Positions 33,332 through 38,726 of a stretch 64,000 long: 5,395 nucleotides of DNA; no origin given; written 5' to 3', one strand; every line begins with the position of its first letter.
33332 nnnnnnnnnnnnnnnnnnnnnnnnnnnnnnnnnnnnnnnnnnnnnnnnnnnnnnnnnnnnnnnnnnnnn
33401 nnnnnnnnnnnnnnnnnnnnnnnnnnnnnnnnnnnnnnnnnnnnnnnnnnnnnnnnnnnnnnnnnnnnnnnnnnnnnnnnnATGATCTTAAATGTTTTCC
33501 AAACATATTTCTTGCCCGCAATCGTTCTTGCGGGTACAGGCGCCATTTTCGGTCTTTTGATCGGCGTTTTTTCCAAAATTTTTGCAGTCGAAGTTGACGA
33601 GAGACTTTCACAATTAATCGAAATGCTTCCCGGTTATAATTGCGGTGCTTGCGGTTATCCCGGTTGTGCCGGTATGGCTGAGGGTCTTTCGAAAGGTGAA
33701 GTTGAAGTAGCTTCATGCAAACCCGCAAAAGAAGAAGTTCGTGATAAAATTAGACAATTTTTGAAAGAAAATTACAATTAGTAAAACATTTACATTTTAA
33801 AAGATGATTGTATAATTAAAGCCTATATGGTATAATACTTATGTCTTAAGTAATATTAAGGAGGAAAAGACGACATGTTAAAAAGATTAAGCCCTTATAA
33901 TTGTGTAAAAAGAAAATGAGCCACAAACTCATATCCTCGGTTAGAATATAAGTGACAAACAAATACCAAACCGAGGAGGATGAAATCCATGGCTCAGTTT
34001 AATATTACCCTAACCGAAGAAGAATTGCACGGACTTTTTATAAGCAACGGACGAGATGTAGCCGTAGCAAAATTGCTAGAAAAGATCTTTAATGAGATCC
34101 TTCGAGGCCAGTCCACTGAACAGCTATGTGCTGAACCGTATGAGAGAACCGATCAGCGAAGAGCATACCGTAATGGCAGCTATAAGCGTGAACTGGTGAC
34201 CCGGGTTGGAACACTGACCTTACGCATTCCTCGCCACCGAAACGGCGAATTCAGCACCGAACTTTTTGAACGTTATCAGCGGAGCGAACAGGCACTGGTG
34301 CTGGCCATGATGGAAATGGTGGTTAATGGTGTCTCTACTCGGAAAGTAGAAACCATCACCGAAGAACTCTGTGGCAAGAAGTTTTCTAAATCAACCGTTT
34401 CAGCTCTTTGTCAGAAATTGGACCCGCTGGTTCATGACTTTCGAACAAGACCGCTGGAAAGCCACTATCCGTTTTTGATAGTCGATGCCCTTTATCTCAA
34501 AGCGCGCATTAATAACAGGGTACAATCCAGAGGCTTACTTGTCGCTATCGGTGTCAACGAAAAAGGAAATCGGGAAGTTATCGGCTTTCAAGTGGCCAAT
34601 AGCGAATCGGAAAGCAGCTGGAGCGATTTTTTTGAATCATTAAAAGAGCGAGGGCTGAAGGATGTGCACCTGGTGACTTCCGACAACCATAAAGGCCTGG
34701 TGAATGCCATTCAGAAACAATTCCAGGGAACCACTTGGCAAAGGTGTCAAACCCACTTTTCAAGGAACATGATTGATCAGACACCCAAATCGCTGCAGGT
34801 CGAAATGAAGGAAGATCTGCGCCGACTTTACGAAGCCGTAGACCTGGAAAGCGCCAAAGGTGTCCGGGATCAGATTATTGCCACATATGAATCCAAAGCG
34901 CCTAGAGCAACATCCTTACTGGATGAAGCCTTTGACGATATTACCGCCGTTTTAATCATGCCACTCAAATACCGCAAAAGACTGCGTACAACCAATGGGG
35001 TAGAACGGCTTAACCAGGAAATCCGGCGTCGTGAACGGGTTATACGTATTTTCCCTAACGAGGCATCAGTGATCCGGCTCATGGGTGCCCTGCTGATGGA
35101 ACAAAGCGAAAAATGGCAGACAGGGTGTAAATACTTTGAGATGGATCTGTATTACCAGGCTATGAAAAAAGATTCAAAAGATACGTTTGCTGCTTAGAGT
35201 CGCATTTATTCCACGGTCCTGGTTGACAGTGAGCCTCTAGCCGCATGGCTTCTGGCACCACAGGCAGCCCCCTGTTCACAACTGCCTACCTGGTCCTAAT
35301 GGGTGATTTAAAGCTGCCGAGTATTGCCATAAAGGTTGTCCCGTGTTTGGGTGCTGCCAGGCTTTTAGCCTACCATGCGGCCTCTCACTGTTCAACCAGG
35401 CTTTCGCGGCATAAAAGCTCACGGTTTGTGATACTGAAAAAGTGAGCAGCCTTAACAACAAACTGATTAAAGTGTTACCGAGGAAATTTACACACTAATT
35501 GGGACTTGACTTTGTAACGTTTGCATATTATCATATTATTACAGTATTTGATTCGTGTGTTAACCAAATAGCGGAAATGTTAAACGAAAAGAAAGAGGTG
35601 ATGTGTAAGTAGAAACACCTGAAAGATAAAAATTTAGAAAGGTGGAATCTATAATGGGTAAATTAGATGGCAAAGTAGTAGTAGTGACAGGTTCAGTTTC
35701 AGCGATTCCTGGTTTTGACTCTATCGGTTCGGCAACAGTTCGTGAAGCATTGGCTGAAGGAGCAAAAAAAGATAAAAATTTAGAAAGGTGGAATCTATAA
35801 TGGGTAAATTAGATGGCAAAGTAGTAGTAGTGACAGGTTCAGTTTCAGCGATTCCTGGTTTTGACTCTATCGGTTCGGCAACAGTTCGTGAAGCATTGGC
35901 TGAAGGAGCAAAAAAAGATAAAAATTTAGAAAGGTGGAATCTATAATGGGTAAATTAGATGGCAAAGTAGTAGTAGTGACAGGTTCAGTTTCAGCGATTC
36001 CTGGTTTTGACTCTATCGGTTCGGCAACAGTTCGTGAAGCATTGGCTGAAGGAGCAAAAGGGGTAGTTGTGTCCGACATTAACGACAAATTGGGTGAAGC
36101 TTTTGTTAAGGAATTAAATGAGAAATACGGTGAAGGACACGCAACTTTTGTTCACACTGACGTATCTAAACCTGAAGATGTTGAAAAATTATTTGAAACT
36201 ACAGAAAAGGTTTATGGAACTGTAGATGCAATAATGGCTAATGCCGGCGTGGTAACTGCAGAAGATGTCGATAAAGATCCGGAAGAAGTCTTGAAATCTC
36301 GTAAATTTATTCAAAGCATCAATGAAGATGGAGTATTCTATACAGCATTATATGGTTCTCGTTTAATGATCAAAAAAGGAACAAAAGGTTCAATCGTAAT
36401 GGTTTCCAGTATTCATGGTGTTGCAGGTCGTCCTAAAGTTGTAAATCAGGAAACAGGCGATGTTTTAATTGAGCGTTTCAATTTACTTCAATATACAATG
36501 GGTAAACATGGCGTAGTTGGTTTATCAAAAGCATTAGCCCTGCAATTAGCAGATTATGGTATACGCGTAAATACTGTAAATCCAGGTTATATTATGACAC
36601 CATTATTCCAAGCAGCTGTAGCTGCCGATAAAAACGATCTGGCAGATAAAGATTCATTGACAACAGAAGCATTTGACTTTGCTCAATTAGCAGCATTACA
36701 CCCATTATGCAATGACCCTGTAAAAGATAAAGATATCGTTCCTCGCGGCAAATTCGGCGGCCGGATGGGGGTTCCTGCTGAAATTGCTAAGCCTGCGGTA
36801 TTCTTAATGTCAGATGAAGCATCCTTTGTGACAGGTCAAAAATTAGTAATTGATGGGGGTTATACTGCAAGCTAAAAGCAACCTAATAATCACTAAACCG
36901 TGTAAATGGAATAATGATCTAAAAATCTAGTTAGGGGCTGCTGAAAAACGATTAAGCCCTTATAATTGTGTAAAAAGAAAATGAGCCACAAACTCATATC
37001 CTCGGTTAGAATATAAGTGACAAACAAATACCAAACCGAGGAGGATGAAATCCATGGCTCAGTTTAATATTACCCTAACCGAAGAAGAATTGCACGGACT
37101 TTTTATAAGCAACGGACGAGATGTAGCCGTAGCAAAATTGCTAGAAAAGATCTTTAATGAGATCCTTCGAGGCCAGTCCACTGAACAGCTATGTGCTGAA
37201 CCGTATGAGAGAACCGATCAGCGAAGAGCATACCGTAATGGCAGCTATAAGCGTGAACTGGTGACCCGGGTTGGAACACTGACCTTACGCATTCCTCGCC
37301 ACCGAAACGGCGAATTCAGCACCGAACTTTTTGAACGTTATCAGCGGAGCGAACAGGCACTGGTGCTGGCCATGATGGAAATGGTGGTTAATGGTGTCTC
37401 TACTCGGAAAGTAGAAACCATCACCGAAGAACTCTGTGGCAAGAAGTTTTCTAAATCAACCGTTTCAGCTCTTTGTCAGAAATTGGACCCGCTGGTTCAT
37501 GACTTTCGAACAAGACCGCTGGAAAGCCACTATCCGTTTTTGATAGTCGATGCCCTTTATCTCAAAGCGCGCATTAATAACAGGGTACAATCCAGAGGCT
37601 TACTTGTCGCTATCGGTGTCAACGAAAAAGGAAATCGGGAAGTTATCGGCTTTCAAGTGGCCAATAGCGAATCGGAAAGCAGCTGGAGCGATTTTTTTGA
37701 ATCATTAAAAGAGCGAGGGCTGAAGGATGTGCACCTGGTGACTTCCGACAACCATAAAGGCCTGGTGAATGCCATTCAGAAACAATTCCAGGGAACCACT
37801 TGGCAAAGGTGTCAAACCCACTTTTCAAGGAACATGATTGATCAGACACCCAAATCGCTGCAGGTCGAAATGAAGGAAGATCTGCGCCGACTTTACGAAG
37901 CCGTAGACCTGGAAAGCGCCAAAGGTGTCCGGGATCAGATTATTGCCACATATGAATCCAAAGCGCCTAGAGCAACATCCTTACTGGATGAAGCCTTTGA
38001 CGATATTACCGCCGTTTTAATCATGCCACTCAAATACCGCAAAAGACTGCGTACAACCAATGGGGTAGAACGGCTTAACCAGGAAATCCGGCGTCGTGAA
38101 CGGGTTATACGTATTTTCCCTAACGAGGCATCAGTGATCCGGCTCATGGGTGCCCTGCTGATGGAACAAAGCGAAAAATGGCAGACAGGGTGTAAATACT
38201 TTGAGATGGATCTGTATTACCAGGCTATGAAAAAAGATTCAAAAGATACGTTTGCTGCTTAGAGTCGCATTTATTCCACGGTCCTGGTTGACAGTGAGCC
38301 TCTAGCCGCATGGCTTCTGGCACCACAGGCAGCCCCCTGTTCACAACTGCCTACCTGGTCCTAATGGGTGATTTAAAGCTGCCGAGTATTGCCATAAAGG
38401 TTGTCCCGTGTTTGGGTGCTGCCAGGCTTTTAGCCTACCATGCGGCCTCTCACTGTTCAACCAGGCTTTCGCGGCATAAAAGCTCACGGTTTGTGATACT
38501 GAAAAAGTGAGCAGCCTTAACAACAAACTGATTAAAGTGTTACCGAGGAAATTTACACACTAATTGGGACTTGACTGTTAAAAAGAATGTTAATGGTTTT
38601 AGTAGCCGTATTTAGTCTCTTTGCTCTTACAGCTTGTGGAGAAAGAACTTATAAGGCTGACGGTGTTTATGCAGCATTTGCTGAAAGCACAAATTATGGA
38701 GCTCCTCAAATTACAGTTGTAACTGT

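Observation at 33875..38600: Composite transposon (2 x IS256-like + SDR passenger) with 8-bp target duplication, inserted into start of a lipoprotein gene downstream of rnf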

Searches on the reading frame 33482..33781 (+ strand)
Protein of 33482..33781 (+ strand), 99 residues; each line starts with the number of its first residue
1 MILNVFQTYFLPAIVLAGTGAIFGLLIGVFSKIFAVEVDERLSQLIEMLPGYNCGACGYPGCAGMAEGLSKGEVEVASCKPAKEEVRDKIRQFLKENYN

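Call 7: search_protein_families(library=pfam, proteins=[window:33482-33781:+], max_evalue=0.01)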
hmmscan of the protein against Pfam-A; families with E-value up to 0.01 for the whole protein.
window:33482-33781:+ (99 aa): 1 family
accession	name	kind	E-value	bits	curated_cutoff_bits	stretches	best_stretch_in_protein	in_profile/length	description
PF04060.18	FeS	-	1.3e-12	47.7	23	1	49-81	1-33/33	Putative Fe-S cluster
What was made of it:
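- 33482..33781 (+): rnfB (99 aa), the last gene of the rnf cluster, upstream of the target gene. PF04060 FeS (call 7).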

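Call 15: find_encoding_contigs(protein=window:33482-33781:+, flank=6000, max_places=10)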
Protein window:33482-33781:+ (99 aa): 8 contigs read that carry it; 7 places shown.
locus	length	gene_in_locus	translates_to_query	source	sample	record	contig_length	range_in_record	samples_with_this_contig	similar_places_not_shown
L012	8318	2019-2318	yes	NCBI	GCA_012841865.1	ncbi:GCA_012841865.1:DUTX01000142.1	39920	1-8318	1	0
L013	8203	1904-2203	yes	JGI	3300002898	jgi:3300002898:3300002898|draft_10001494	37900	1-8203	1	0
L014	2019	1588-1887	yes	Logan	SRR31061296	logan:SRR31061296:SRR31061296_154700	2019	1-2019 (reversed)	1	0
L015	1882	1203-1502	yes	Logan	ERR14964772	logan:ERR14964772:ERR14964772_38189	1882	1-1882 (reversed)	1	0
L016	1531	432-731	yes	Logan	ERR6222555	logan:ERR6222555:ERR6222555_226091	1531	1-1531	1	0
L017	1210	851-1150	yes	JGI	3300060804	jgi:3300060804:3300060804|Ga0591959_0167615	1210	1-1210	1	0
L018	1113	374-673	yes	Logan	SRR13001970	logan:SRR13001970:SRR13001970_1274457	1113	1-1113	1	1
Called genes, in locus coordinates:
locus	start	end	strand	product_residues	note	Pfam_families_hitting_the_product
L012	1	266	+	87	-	PF04205:FMN_bind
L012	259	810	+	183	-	PF04205:FMN_bind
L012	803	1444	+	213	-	PF02508:Rnf-Nqr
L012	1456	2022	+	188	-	PF02508:Rnf-Nqr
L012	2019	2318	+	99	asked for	PF04060:FeS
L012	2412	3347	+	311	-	-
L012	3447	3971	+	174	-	-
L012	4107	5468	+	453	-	PF28494:GlyRS_ins_1 (faint), PF00587:tRNA-synt_2b, PF03129:HGTP_anticodon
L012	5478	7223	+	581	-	PF01807:Zn_ribbon_DnaG, PF08275:DNAG_N, PF13662:Toprim_4, PF01751:Toprim, PF13155:Toprim_2, PF13362:Toprim_3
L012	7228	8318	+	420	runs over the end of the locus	PF03979:Sigma70_r1_1 (weak), PF00140:Sigma70_r1_2, PF04542:Sigma70_r2, PF04539:Sigma70_r3, PF04545:Sigma70_r4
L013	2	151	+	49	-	?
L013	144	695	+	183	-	PF04205:FMN_bind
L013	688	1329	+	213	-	PF02508:Rnf-Nqr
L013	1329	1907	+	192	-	PF02508:Rnf-Nqr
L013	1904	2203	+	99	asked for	PF04060:FeS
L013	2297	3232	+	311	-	-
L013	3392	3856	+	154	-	-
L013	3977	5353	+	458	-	PF28494:GlyRS_ins_1 (faint), PF00587:tRNA-synt_2b, PF03129:HGTP_anticodon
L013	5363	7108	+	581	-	PF01807:Zn_ribbon_DnaG, PF08275:DNAG_N, PF13662:Toprim_4, PF01751:Toprim, PF13155:Toprim_2, PF13362:Toprim_3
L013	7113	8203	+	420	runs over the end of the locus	PF03979:Sigma70_r1_1 (weak), PF00140:Sigma70_r1_2, PF04542:Sigma70_r2, PF04539:Sigma70_r3, PF04545:Sigma70_r4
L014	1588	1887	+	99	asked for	PF04060:FeS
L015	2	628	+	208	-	?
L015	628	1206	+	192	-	PF02508:Rnf-Nqr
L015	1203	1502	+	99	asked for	PF04060:FeS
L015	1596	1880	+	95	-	?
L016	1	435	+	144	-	?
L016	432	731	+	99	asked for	PF04060:FeS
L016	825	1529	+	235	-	?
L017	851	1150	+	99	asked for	PF04060:FeS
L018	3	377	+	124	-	?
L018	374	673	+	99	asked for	PF04060:FeS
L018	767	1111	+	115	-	?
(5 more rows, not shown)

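Call 33: list_cluster_members(proteins=[window:33482-33781:+, window:33980-35197:+, window:35934-36875:+, window:38575-39507:+, window:32907-33485:+])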
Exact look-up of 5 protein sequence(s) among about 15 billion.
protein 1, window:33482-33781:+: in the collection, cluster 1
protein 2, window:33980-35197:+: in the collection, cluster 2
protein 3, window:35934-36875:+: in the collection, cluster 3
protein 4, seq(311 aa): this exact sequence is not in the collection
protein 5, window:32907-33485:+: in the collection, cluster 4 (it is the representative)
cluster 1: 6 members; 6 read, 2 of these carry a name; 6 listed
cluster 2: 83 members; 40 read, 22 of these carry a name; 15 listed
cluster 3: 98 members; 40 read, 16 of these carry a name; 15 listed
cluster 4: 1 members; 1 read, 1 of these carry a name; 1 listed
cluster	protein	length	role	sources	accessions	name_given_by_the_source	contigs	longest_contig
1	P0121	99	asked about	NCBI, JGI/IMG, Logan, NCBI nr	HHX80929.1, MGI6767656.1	MAG TPA: electron transporter RnfB [Acholeplasmataceae bacterium] | electron transport complex protein RnfB | electron transporter RnfB [Acholeplasmataceae bacterium]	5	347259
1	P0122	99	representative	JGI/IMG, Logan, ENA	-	electron transport complex protein RnfB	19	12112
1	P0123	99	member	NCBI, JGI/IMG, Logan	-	-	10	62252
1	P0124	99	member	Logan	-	-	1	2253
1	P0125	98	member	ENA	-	-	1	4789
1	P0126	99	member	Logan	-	-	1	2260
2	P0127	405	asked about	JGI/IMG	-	transposase-like protein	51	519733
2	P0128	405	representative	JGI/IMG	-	putative transposase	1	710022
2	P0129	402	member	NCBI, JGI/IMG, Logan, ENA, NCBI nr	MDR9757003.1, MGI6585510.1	MAG: IS256 family transposase [Lutisporaceae bacterium] | IS256 family transposase [Thermoanaerobacterales bacterium]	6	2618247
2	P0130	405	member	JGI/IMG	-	putative transposase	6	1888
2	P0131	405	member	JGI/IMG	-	transposase-like protein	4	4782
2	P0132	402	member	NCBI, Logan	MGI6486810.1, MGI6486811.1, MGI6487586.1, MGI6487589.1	MAG: IS256 family transposase [Syntrophothermaceae bacterium]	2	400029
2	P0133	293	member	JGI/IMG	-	transposase-like protein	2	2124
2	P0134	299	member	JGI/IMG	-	putative transposase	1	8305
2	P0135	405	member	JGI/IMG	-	putative transposase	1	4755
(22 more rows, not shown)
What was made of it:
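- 33482..33781 (+): The identical protein is named RnfB, Acholeplasmataceae bacterium (call 33).
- The source appears to be a MAG (call 33).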

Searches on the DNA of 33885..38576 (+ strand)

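Call 73: search_dna_similar(query=window:33885-38576:+, collection=phages, mode=near, max_rows=10)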
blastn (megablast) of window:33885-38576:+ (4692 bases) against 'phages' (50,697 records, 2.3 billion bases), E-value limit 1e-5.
No match.
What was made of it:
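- Tried and rejected: Phage collection (megablast of the whole unit): no match (call 73).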

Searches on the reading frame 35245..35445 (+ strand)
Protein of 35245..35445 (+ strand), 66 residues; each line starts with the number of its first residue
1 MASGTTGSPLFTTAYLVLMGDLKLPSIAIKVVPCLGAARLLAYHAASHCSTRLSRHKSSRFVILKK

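Call 7: search_protein_families(library=pfam, proteins=[window:35245-35445:+], max_evalue=0.01)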
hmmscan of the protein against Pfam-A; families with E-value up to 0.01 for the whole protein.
window:35245-35445:+ (66 aa): 0 families
